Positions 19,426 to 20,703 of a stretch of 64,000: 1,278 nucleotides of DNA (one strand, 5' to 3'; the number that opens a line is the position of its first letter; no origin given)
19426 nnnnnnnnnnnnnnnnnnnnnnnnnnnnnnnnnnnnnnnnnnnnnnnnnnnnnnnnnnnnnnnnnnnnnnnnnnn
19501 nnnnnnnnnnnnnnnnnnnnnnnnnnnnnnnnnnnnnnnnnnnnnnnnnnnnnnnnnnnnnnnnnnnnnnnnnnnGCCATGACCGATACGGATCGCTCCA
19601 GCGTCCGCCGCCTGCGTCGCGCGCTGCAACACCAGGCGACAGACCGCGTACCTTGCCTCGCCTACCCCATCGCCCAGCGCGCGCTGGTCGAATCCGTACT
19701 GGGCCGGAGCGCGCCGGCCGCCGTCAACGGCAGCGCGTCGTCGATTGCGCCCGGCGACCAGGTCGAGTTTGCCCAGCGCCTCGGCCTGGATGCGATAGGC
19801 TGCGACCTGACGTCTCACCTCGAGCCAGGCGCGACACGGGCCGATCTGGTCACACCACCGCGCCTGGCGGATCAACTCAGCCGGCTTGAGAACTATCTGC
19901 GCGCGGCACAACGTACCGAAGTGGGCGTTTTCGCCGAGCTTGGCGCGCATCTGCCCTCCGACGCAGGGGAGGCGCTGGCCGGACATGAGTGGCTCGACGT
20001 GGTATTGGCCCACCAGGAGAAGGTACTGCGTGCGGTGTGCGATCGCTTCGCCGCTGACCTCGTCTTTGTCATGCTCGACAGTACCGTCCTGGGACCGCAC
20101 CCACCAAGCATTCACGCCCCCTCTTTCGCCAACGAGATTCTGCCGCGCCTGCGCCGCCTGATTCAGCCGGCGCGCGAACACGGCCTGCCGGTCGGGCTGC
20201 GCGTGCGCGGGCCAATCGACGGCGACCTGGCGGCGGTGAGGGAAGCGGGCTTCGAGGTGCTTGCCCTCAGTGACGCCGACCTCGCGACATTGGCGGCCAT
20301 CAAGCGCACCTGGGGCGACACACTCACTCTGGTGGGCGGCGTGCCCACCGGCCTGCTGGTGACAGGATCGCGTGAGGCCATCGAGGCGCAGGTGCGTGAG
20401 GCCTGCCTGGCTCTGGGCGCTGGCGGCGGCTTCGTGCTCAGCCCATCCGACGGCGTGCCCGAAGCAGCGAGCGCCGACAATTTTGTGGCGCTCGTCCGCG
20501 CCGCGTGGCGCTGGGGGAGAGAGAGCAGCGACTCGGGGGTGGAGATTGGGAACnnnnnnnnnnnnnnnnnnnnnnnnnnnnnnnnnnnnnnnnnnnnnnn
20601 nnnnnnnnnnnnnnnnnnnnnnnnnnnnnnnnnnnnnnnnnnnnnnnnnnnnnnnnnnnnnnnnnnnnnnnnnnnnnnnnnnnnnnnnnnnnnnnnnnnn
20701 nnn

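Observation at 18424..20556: LacI-family repressor fused in-frame to a ~350-aa UroD-like domain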

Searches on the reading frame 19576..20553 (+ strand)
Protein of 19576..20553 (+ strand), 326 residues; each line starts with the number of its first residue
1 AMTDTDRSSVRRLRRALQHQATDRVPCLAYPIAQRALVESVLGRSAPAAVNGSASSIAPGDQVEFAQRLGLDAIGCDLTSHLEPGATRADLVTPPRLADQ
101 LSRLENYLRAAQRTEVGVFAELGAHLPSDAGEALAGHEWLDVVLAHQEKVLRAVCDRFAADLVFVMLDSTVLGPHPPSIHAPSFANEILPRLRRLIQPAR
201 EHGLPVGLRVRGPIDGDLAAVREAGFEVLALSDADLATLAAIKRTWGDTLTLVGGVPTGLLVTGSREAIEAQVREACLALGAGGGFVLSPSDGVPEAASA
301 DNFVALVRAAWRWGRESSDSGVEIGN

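Call 19: predict_structure(alignment_id=A2)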
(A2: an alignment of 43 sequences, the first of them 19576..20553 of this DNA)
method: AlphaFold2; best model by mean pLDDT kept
length: 326 residues; sequences in the alignment: 43
mean_pLDDT: 87.5   pTM: 0.88
mean pLDDT of the five models: 87.5, 86.7, 86.7, 86.6, 85.7
residues with pLDDT >= 90: 214; 70-90: 64; 50-70: 40; < 50: 8
segments of 3 or more residues with pLDDT < 50: 319-326
pLDDT, mean of each block of 10 residues (from residue 1): 80 96 94 91 79 77 97 95 66 80 98 97 84 73 92 98 96 67 81 96 96 79 94 89 90 95 97 95 91 92 96 73 43
secondary structure, 60 per line:
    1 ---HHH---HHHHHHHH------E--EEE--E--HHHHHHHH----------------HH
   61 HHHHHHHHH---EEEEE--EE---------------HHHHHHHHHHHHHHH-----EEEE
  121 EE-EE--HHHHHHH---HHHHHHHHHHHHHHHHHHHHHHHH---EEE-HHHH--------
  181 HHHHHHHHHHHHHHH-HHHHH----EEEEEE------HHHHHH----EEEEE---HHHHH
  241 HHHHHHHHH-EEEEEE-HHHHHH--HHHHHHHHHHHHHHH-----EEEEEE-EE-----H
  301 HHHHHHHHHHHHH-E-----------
elements in order: H10-17 E27-29 H35-42 H59-69 E73-77 H97-111 E117-122 H128-134 H138-161 E165-167 H169-172 H181-195 H197-201 E206-211 H218-223 E228-232 H236-249 E251-256 H258-263 H266-280 E286-291 H300-313
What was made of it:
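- Checked: The AlphaFold2 model of aa 385-710 has pLDDT 87.5 and pTM 0.88 (call 19).
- The predicted fold is confident (call 19).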

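Call 22: fold_search(model_id=the predicted structure, library=pdb)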
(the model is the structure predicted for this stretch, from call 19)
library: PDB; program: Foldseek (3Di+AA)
matches with E <= 10: 1851; with E <= 0.001: 224
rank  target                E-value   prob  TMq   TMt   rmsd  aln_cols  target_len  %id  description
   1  4wsh_B                3.3e-10  1.00  0.65  0.61   5.6       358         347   18  Crystal structure of Probable Uroporphyrinogen decarboxylase (UPD) (URO-D) from Pseudomonas aeruginosa (released 2014-11-19)
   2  6w2o                  4.9e-10  1.00  0.65  0.60   5.1       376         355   20  Crystal structure of uroporphyrinogen III decarboxylate (hemE) from Stenotrophomonas maltophilia (released 2020-04-22)
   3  3gw0                  4.9e-10  1.00  0.60  0.56   5.8       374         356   19  UROD mutant G318R (released 2009-07-07)
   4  3gw3                  5.9e-10  1.00  0.59  0.55   6.1       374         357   18  human UROD mutant K297N (released 2009-07-07)
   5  1r3s                  5.9e-10  1.00  0.58  0.54   6.4       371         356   19  Uroporphyrinogen Decarboxylase single mutant D86G in complex with coproporphyrinogen-I (released 2003-12-09)
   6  1r3y                  6.3e-10  1.00  0.60  0.56   6.0       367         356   19  Uroporphyrinogen Decarboxylase in complex with coproporphyrinogen-III (released 2003-12-09)
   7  1r3v                  7.0e-10  1.00  0.60  0.56   5.7       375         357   19  Uroporphyrinogen Decarboxylase single mutant D86E in complex with coproporphyrinogen-I (released 2003-12-09)
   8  2q71                  7.4e-10  1.00  0.57  0.53   7.1       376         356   18  Uroporphyrinogen Decarboxylase G168R single mutant enzyme in complex with coproporphyrinogen-III (released 2007-06-19)
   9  1jpi                  7.9e-10  1.00  0.58  0.54   7.0       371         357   18  Phe232Leu mutant of human UROD, human uroporphyrinogen III decarboxylase (released 2001-12-19)
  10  3cyv                  1.1e-09  1.00  0.61  0.57   6.9       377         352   19  Crystal structure of uroporphyrinogen decarboxylase from Shigella flexineri: new insights into its catalytic mechanism (released 2009-04-28)
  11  1uro                  1.2e-09  1.00  0.59  0.55   6.7       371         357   18  UROPORPHYRINOGEN DECARBOXYLASE (released 1998-08-26)
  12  1jph                  1.3e-09  1.00  0.57  0.53   7.3       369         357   18  Ile260Thr mutant of Human UroD, human uroporphyrinogen III decarboxylase (released 2001-12-19)
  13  1r3r                  1.9e-09  1.00  0.55  0.52   7.6       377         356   17  Uroporphyrinogen Decarboxylase with mutation D86N (released 2003-12-09)
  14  4wsh_A                2.4e-09  1.00  0.64  0.59   7.0       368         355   17  Crystal structure of Probable Uroporphyrinogen decarboxylase (UPD) (URO-D) from Pseudomonas aeruginosa (released 2014-11-19)
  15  4ay7_A                2.5e-09  1.00  0.64  0.62   6.2       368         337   18  methyltransferase from Methanosarcina mazei (released 2012-10-31)
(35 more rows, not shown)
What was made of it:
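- Checked: Foldseek agrees (call 22).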

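Call 27: search_solved_structures(query=A3, max_evalue=1, show_alignments=4)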
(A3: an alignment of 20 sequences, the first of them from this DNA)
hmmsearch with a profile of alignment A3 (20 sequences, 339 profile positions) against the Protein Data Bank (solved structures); distinct sequences matched with E-value up to 1: 6.
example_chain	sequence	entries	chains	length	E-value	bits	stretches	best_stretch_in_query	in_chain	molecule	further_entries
3cyv_A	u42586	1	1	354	3.1e-07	32.9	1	222-330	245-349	Uroporphyrinogen decarboxylase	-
4ay7_A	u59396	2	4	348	3.4e-05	26.2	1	112-325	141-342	METHYLCOBALAMIN: COENZYME M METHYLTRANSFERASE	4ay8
9rui_A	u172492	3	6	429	3.6e-05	26.1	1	225-332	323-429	CdmB from Acetobacterium malicum subsp. dehalogenans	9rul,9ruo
4exq_A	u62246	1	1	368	0.0028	19.8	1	254-336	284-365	Uroporphyrinogen decarboxylase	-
4wsh_A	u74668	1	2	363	0.014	17.5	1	197-329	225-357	Uroporphyrinogen decarboxylase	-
4zr8_A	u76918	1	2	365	0.14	14.3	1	255-330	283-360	Uroporphyrinogen decarboxylase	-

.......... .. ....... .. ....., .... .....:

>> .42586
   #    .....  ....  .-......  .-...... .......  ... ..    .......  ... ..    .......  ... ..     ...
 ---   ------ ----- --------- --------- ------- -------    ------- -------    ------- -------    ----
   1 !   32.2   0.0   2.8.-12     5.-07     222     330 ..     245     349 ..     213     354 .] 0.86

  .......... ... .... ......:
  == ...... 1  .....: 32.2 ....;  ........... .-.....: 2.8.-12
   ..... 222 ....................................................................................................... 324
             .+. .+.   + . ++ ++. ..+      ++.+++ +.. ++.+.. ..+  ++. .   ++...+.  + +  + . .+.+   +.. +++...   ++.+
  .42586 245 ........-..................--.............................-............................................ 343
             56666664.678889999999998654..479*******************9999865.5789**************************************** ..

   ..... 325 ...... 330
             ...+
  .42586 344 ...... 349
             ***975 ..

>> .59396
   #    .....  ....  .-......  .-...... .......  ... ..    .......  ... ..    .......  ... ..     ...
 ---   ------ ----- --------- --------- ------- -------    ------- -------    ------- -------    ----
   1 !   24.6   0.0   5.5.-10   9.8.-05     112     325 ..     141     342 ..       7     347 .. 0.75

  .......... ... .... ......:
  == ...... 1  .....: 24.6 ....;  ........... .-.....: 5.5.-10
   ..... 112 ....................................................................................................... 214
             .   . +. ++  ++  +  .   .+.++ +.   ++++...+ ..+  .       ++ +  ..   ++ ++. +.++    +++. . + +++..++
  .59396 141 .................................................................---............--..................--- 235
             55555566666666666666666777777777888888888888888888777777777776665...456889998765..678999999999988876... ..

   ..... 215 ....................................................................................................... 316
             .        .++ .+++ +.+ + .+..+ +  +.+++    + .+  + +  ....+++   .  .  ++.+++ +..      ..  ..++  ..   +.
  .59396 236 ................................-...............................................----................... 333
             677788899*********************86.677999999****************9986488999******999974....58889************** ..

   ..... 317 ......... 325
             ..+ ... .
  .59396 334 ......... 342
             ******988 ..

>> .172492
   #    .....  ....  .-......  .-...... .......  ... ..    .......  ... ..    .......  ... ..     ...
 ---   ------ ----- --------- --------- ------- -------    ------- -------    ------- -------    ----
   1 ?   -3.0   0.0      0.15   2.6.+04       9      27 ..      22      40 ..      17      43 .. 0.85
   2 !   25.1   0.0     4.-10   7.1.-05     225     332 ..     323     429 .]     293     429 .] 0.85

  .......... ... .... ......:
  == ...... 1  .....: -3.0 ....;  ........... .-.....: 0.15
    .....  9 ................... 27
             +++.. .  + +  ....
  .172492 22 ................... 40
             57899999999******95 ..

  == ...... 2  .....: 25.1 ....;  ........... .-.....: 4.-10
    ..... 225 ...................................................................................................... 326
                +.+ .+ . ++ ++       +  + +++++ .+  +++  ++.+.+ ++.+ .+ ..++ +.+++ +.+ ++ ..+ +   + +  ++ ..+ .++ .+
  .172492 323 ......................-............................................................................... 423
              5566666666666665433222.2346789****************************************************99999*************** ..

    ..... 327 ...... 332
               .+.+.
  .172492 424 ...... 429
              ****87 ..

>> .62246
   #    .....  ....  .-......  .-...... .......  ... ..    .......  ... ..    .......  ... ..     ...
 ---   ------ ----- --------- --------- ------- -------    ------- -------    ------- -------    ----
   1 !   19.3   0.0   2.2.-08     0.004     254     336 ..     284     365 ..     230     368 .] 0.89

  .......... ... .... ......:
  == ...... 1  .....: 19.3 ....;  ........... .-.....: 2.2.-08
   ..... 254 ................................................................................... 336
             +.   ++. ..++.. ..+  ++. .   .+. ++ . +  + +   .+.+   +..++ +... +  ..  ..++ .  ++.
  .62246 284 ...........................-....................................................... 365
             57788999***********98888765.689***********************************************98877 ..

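Call 28: search_protein_representatives(protein=window:19576-20553:+)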
Query: 326 residues. Proteins with E-value up to 0.001 (for the whole library): 878; up to 1e-10: 76; up to 1e-30: 18. The best 150 are listed.
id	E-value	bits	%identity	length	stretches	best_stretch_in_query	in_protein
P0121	3.6e-61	223.8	45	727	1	7-314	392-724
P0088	8.2e-56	206.2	42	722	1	6-322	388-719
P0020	1.8e-55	205.0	41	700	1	6-314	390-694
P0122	1.2e-50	189.2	41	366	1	3-318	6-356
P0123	3.7e-47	177.8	42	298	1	48-318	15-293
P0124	1.5e-46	175.8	41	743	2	90-316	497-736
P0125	4.5e-46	174.2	38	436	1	4-316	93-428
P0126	4.6e-46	174.2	42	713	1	10-315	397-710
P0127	6.2e-46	173.7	37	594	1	3-309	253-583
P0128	4.2e-43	164.4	38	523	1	7-316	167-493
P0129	1.6e-41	159.3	38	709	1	3-309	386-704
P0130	2.4e-41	158.7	37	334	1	12-312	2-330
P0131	2.7e-40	155.2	36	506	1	11-317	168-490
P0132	1.3e-39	153.0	37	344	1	8-315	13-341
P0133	4.6e-38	147.9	37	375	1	7-317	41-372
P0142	5.3e-25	105.0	35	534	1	8-315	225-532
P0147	6.5e-21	91.5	30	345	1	10-314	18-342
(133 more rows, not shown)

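Call 29: search_protein_families(library=pfam, proteins=[P0122, P0125, P0127, P0128, P0130, P0131, P0132, P0133, P0142, P0147], max_evalue=0.001)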
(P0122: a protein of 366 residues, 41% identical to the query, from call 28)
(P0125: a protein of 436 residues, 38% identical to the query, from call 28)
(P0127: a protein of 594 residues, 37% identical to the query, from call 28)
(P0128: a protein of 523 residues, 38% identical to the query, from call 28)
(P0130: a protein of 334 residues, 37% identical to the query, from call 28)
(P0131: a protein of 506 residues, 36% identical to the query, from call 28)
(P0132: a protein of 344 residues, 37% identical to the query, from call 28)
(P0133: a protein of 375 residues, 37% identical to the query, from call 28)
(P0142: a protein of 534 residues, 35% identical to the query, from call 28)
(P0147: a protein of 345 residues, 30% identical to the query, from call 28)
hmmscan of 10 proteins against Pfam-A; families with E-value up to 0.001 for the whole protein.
P0122 (366 aa): 1 family
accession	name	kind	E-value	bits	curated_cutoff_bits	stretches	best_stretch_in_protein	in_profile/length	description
PF01208.23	URO-D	-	2.2e-29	103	23.9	1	15-351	5-346/346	Uroporphyrinogen decarboxylase (URO-D)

P0125 (436 aa): 1 family
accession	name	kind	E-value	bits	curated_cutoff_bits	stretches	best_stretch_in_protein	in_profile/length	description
PF01208.23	URO-D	-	2.2e-05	24.1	23.9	1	280-424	205-345/346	Uroporphyrinogen decarboxylase (URO-D)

P0127 (594 aa): 4 families
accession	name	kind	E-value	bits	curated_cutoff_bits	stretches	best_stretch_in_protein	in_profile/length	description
PF13377.12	Peripla_BP_3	-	4.3e-33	115.2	26.5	1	43-205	1-167/167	Periplasmic binding protein-like domain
PF00532.27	Peripla_BP_1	-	1.7e-25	90.5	22.2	1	7-185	74-264/281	Periplasmic binding proteins and sugar binding domain of LacI family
PF13407.12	Peripla_BP_4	-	2.1e-10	41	35.1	1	7-180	74-252/258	Periplasmic binding protein domain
PF01208.23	URO-D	-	2.6e-10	40.3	23.9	1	375-586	135-345/346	Uroporphyrinogen decarboxylase (URO-D)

P0128 (523 aa): 3 families
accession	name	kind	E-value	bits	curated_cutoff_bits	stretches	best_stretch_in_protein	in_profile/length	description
PF13377.12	Peripla_BP_3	-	3.5e-22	79.7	26.5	1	15-106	77-167/167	Periplasmic binding protein-like domain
PF01208.23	URO-D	-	3.3e-08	33.4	23.9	1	313-488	172-344/346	Uroporphyrinogen decarboxylase (URO-D)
PF00532.27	Peripla_BP_1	-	9e-06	25.8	22.2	1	4-99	173-276/281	Periplasmic binding proteins and sugar binding domain of LacI family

P0130 (334 aa): 1 family
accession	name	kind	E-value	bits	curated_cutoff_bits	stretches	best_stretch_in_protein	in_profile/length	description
PF01208.23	URO-D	-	3.8e-05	23.3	23.9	0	135-305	162-322/346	Uroporphyrinogen decarboxylase (URO-D)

P0131 (506 aa): 2 families
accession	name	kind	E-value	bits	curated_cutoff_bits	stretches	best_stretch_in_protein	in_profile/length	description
PF13377.12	Peripla_BP_3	-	1e-24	87.9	26.5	1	11-104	75-167/167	Periplasmic binding protein-like domain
PF01208.23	URO-D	-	1.4e-13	51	23.9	1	306-485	169-345/346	Uroporphyrinogen decarboxylase (URO-D)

P0132 (344 aa): 1 family
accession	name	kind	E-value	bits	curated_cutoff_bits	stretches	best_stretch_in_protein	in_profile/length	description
PF01208.23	URO-D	-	3.3e-08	33.4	23.9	1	207-339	216-346/346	Uroporphyrinogen decarboxylase (URO-D)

P0133 (375 aa): 1 family
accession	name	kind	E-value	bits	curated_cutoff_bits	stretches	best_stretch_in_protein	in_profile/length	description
PF01208.23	URO-D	-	8.1e-13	48.5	23.9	1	130-368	100-346/346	Uroporphyrinogen decarboxylase (URO-D)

P0142 (534 aa): 3 families
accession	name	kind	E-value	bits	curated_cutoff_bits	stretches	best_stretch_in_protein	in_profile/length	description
PF13377.12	Peripla_BP_3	-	1.2e-26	94.2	26.5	1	12-171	1-164/167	Periplasmic binding protein-like domain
PF00532.27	Peripla_BP_1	-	3.5e-11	43.5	22.2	1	10-151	110-261/281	Periplasmic binding proteins and sugar binding domain of LacI family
PF01208.23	URO-D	-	1.9e-09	37.5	23.9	1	370-526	187-342/346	Uroporphyrinogen decarboxylase (URO-D)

P0147 (345 aa): 1 family
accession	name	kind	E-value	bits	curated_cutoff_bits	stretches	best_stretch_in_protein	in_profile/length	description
PF01208.23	URO-D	-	0.00011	21.7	23.9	0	217-319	222-324/346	Uroporphyrinogen decarboxylase (URO-D)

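Call 31: find_related_loci(query=A3, collection=genome_contigs, flank=10000)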
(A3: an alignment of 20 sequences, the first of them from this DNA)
Query A3 (326 aa) in genome_contigs; peptide patterns used: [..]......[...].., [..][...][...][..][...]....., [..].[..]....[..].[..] (x = any residue, [..] = any of these).
504 stretches matched a pattern; 79 encode a relative of the query (tblastn E <= 1e-3); 67 distinct loci.
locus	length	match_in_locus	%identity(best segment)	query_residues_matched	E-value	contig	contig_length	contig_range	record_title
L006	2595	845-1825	86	1-326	0e+0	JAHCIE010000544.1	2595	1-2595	MAG: Anaerolineae bacterium isolate TGS_CHL1 CHL1_544, whole genome shotgun sequence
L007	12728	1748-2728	73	1-326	5e-136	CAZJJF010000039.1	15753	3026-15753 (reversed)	MAG TPA_asm: uncultured Anaerolineales bacterium isolate SRP189682_co1_194 genome assembly, contig: NODE_7612_length_157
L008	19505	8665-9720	40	2-318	1e-69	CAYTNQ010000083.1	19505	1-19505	MAG TPA_asm: uncultured Anaerolineales bacterium isolate binchicken_co294_35 genome assembly, contig: NODE_3098_length_1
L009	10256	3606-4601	40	2-318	1e-67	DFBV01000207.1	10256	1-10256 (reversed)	MAG TPA_asm: Anaerolineales bacterium UBA3071 UBA3071_contig_24950, whole genome shotgun sequence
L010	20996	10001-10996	40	2-318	3e-66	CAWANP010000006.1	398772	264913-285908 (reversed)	MAG: uncultured Chloroflexia bacterium isolate MFD03804.bin.1.93 genome assembly, contig: contig_28085, whole genome sho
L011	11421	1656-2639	40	2-318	3e-66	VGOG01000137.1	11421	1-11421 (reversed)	MAG: Chloroflexi bacterium isolate K_DeepCast_250m_m2_317 K_DeepCast_250m_m2_317_Ga0194125_10012114, whole genome shotgu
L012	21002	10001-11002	40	6-318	3e-64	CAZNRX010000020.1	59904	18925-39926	MAG TPA_asm: uncultured Anaerolineales bacterium isolate binchicken_co17_270 genome assembly, contig: NODE_1597_length_5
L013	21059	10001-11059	37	2-318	3e-64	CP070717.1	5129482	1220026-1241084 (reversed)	MAG: Acidobacteriota bacterium isolate bin48 chromosome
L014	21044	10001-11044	37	6-318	5e-63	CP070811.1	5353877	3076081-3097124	MAG: Anaerolineales bacterium isolate bin12 chromosome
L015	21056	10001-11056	37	3-318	3e-62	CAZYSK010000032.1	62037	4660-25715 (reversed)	MAG TPA_asm: uncultured Anaerolineales bacterium isolate binchicken_co334_204 genome assembly, contig: NODE_668_length_6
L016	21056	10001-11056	35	2-318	5e-62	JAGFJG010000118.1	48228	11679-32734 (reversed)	MAG: Caldilineales bacterium isolate mag.17 k127_2046806, whole genome shotgun sequence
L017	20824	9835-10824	40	7-315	9e-61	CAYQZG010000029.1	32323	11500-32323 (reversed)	MAG TPA_asm: uncultured Anaerolineales bacterium isolate binchicken_co15_218 genome assembly, contig: NODE_534_length_32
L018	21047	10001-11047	34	2-315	1e-60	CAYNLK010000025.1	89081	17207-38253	MAG TPA_asm: uncultured Caldilineaceae bacterium isolate binchicken_co44_236 genome assembly, contig: NODE_486_length_89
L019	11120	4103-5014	40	7-314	6e-60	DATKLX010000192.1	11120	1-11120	MAG TPA_asm: Anaerolineaceae bacterium isolate SMAG_U14696 k141_1162851, whole genome shotgun sequence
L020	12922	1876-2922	37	4-317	1e-59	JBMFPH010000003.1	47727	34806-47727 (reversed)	MAG: Anaerolineae bacterium isolate KM4338-58 NODE_3_length_47727_cov_3.401574, whole genome shotgun sequence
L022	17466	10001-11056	36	4-320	4e-59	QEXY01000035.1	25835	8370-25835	MAG: Ardenticatenia bacterium isolate Nak82 k99_47502, whole genome shotgun sequence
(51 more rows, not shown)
